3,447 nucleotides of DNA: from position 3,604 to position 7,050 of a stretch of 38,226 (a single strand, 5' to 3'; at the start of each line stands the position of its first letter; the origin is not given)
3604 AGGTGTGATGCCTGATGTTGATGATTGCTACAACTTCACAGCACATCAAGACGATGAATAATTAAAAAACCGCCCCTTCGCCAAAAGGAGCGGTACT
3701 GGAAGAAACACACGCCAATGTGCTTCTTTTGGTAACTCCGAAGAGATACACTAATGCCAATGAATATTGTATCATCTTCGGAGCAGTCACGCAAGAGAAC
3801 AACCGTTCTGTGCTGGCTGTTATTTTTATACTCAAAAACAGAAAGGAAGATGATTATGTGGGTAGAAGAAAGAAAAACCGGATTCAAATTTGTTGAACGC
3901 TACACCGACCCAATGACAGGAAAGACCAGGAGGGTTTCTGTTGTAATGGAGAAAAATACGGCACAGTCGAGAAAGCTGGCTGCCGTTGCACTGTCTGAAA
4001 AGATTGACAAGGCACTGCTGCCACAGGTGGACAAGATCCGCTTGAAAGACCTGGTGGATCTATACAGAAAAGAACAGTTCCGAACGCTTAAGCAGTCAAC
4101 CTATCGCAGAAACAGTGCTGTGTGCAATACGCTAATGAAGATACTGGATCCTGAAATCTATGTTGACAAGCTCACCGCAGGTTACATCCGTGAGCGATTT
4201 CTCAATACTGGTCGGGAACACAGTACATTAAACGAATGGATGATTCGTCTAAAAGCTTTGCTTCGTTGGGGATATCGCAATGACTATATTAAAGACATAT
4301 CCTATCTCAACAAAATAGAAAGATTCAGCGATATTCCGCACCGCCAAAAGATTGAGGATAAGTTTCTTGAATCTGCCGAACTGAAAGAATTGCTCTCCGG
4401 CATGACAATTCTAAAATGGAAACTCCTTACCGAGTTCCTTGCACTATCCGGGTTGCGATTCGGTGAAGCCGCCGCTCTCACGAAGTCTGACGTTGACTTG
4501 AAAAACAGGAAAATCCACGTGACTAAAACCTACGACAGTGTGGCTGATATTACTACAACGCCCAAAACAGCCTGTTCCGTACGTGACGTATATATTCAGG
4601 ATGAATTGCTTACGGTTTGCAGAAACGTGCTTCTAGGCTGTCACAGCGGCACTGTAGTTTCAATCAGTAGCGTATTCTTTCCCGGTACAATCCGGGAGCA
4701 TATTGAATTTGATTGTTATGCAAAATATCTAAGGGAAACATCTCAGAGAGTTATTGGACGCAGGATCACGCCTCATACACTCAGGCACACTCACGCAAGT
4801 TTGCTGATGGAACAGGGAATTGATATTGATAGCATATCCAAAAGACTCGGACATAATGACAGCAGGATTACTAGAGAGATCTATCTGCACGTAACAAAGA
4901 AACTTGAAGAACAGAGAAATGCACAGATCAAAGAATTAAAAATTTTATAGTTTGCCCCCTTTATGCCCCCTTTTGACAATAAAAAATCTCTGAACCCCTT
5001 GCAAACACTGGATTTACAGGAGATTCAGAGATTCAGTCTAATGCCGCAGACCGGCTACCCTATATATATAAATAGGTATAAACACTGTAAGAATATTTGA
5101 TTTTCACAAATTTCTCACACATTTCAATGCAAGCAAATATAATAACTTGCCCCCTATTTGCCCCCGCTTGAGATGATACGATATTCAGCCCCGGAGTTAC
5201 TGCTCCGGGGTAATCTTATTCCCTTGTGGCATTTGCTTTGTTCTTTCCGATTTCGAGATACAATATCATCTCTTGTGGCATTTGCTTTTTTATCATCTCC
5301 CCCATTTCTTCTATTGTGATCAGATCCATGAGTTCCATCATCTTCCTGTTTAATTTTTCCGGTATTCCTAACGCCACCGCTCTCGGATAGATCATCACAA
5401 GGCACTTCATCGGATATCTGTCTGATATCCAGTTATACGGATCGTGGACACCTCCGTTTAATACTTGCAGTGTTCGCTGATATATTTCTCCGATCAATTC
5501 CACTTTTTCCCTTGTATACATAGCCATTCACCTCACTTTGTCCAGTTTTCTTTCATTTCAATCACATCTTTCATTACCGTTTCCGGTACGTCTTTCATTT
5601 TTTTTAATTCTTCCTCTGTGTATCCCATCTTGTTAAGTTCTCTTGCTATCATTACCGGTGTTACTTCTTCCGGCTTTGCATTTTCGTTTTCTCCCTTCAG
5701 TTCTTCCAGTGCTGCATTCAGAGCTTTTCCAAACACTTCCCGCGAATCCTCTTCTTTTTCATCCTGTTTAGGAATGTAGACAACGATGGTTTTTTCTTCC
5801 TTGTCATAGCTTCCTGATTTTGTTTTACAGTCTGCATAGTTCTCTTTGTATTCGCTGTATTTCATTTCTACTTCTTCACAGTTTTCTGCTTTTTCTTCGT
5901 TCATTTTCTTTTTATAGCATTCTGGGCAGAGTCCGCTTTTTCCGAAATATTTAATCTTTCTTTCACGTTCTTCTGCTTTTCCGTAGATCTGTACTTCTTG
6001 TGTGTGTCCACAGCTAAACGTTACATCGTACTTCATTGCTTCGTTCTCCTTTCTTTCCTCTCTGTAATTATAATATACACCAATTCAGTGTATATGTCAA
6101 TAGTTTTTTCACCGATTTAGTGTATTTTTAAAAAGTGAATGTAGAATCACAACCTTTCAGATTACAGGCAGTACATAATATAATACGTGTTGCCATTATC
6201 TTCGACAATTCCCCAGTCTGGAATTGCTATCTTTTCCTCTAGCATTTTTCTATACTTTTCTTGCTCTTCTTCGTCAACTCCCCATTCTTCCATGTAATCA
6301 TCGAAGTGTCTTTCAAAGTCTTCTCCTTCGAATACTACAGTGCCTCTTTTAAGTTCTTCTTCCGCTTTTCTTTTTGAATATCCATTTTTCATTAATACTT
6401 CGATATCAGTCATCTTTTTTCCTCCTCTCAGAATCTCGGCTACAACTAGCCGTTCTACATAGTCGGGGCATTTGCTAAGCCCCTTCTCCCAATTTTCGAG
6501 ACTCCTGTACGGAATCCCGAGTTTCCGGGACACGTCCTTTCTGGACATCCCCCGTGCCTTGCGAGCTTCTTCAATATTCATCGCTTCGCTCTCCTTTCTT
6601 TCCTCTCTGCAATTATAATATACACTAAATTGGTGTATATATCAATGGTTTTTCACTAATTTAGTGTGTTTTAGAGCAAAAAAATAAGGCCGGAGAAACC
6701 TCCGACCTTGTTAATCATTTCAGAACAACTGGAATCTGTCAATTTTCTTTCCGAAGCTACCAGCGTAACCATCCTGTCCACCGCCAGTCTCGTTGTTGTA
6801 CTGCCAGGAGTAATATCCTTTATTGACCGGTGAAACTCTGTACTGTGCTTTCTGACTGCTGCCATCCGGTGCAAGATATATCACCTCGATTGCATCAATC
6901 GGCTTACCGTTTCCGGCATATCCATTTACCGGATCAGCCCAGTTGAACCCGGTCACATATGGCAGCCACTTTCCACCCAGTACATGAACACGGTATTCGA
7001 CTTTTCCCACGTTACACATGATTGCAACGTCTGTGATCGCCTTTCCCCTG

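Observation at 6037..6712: Duplicated promoter-operator unit driving two unrelated accessory genes between the late terminator and attP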

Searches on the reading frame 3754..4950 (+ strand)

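Call 6: search_protein_families(library=pfam, proteins=[window:3754-4950:+], max_evalue=0.01)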
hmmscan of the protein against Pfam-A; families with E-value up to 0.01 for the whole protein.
window:3754-4950:+ (398 aa): 2 families
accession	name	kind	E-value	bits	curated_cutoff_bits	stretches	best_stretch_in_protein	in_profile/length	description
PF00589.27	Phage_integrase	-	1.6e-22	80.5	27.1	1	204-382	2-170/172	Phage integrase family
PF13102.12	Phage_int_SAM_5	-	0.00013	22.7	22.3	1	99-182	4-91/98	Phage integrase SAM-like domain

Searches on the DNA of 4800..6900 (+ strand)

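Call 9: search_dna_similar(query=window:4900-6800:+, collection=phages, mode=distant)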
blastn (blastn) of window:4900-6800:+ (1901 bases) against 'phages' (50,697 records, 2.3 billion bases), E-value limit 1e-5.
Records with a match: 1; places in all: 1; records where one place covers at least 80% of the query: 0.
Best place of each record, by identity: 60-80% 1.
By first word of the organism name: Bacteriophage 1.
By host as written in the record: - 1.
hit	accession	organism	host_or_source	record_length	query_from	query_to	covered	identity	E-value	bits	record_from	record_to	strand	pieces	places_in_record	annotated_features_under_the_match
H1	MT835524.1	Bacteriophage sp.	human fecal samples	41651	877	1030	8%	70.8%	1e-10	76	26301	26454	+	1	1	record has no annotation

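Call 79: search_rna_families(source=window, start=4800, end=6900, threshold=evalue, max_evalue=1)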
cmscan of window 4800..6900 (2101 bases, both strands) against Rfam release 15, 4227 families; matches with E-value up to 1: 1.
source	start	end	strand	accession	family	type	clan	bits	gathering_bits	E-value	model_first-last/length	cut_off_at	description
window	6672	6732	-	RF00121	MicC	Gene; sRNA;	-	26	90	0.45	1-123/123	no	MicC RNA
